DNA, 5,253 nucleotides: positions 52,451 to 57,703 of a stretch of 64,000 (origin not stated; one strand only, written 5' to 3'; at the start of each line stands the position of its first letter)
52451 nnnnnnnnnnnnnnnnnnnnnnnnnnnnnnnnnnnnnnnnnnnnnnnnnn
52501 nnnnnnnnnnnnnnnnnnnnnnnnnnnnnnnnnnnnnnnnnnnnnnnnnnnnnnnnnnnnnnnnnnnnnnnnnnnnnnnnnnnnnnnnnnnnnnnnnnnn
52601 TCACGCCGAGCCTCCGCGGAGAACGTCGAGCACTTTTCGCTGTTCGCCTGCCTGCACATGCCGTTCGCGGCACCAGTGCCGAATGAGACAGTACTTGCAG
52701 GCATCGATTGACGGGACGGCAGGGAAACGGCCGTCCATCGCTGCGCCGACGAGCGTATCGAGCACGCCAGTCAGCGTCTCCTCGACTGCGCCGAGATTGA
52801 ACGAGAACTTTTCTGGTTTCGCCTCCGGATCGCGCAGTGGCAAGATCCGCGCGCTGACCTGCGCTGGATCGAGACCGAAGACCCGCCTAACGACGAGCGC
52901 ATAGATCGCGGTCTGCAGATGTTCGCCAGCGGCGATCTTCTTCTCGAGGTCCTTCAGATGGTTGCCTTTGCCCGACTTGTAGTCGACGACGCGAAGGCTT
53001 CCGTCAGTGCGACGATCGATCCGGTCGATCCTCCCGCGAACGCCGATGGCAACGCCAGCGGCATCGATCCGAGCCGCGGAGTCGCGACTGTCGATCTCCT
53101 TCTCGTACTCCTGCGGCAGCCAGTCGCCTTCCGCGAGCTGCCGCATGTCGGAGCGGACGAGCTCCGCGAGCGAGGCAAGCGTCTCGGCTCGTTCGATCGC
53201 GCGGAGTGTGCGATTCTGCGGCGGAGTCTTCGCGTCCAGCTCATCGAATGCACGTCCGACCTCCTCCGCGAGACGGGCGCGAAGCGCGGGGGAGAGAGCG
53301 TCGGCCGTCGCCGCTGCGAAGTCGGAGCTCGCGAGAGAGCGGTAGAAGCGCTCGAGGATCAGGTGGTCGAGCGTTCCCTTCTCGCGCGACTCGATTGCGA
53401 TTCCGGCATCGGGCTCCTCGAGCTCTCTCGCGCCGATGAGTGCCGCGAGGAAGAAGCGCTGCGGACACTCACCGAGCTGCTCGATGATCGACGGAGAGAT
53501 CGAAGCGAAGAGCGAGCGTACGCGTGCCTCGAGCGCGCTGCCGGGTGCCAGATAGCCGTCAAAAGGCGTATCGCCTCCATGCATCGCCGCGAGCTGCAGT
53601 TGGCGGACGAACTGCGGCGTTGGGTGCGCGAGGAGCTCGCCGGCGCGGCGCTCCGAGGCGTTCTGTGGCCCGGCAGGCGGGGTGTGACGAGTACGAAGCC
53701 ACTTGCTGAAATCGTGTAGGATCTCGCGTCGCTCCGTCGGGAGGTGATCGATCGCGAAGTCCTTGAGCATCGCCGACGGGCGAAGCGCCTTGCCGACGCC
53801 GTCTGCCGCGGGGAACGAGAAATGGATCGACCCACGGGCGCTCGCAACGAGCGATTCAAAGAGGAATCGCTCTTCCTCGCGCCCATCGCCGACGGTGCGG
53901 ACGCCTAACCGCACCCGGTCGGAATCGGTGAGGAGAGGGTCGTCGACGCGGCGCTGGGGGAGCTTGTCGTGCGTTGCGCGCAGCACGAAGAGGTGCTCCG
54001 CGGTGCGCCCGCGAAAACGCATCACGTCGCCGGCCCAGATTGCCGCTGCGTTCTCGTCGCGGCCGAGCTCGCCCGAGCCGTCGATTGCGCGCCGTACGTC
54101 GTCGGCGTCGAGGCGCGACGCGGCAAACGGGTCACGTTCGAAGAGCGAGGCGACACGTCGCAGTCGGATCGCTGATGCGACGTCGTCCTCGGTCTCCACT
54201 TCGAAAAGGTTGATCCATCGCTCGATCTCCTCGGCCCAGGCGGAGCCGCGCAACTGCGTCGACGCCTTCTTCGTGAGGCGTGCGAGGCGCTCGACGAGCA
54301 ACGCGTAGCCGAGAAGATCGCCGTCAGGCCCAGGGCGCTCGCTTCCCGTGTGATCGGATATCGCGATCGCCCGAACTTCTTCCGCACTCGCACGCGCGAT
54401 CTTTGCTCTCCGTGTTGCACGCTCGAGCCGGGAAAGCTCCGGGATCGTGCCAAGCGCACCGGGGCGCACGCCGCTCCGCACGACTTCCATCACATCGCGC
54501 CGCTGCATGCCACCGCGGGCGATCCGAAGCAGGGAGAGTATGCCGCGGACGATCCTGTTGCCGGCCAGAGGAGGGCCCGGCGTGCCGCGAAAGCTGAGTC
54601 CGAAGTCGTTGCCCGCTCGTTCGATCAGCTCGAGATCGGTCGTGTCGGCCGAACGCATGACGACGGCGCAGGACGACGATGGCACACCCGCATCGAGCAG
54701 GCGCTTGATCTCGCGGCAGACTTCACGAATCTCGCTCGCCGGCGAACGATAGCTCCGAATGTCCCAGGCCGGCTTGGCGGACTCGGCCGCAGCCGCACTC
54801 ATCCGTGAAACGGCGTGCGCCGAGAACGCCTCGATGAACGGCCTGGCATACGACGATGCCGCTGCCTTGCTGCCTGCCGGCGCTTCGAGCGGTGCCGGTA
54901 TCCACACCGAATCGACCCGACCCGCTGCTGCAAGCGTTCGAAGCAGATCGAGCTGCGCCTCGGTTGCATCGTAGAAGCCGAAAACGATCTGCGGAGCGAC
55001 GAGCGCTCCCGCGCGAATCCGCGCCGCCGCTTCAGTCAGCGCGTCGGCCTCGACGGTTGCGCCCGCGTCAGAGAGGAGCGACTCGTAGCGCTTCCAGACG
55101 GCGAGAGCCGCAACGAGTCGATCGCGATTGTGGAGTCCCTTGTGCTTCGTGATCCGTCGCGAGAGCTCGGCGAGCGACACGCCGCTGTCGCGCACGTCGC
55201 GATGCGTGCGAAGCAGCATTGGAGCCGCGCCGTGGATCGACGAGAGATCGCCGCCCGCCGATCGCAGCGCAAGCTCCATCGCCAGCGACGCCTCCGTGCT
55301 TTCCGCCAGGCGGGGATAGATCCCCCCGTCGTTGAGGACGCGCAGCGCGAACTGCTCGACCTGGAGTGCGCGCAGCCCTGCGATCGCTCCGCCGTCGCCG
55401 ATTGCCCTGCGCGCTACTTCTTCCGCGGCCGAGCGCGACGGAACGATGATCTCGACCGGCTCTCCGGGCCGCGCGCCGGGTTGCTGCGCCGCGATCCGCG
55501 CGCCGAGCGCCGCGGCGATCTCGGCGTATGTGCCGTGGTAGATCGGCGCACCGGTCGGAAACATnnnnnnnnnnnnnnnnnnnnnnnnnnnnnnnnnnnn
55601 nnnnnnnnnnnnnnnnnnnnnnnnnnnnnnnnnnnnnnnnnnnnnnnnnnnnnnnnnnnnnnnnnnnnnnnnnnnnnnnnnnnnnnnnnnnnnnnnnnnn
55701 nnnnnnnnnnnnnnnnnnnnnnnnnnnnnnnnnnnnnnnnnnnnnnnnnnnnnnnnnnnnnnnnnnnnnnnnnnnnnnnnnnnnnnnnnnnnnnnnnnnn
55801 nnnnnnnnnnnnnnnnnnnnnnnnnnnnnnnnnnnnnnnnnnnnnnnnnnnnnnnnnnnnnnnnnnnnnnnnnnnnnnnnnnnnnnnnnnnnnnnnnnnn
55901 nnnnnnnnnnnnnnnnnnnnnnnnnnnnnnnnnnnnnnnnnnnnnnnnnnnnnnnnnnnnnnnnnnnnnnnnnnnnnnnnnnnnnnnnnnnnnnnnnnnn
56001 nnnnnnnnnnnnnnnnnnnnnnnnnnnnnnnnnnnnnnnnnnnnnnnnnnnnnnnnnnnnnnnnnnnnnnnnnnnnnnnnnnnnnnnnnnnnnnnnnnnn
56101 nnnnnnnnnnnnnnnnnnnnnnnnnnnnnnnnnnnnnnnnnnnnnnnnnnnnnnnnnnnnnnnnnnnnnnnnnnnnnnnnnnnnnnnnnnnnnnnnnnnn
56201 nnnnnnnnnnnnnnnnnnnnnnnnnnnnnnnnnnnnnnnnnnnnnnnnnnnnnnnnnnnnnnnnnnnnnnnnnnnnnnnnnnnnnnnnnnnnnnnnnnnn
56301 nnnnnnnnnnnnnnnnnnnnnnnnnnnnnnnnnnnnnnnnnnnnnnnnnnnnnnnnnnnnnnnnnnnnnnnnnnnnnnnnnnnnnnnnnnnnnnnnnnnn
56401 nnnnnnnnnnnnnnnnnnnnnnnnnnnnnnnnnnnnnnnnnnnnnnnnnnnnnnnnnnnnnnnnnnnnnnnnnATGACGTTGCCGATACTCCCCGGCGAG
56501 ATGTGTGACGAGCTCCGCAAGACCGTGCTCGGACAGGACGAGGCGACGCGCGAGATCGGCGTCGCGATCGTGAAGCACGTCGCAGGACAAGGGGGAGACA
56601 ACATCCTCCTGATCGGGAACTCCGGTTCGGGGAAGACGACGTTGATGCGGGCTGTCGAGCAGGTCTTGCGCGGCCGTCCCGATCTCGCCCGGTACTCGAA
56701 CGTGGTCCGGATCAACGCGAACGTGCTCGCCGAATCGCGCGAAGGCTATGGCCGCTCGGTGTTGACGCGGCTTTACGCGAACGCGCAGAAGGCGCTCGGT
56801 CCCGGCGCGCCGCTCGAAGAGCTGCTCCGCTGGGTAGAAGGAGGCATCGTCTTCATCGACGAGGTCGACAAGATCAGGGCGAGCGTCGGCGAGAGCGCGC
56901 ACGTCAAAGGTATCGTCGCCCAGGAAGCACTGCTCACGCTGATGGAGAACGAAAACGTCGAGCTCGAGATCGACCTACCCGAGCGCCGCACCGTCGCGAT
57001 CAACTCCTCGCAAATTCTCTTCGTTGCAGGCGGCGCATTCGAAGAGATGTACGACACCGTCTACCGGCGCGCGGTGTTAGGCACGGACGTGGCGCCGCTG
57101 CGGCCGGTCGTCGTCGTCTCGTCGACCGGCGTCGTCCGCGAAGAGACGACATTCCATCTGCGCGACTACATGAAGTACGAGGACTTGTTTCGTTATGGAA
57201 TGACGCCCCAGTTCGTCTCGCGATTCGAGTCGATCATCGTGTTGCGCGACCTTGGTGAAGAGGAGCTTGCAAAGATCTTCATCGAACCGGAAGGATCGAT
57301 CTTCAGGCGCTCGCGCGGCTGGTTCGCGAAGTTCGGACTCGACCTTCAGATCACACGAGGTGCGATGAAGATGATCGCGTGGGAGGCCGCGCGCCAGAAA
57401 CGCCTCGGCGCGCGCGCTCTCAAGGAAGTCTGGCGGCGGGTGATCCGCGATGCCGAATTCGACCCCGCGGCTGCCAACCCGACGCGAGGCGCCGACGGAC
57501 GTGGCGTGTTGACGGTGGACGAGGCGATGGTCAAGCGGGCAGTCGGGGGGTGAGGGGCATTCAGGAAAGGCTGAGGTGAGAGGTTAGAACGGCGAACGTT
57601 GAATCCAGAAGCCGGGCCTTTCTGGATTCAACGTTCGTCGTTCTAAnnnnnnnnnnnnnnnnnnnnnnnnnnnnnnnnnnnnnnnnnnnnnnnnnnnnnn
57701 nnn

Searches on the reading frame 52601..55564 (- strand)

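Call 46: search_protein_families(library=pfam, proteins=[window:52601-55564:-], max_evalue=0.00001)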
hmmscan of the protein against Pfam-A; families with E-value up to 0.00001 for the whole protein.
window:52601-55564:- (987 aa): 1 family
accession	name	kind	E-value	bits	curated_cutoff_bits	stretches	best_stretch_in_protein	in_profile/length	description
PF12705.13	PDDEXK_1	-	4.2e-34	119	22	1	688-966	1-247/247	PD-(D/E)XK nuclease superfamily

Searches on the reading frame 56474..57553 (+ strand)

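Call 47: search_protein_families(library=pfam, proteins=[window:56474-57553:+], max_evalue=0.00001)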
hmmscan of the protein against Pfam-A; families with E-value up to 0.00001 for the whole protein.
window:56474-57553:+ (359 aa): 4 families
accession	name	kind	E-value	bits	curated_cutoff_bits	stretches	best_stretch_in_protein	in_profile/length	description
PF07724.20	AAA_2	-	1.5e-12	48.3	27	1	43-253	5-165/166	AAA domain (Cdc48 subfamily)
PF00004.35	AAA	-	1.1e-11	45.7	21.2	1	44-177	1-99/131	ATPase family associated with various cellular activities (AAA)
PF07728.20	AAA_5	-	3e-06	27.7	22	1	43-140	1-84/139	AAA domain (dynein-related subfamily)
PF13191.12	AAA_16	-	3.8e-06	27.9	32.6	1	18-113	2-94/167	AAA ATPase domain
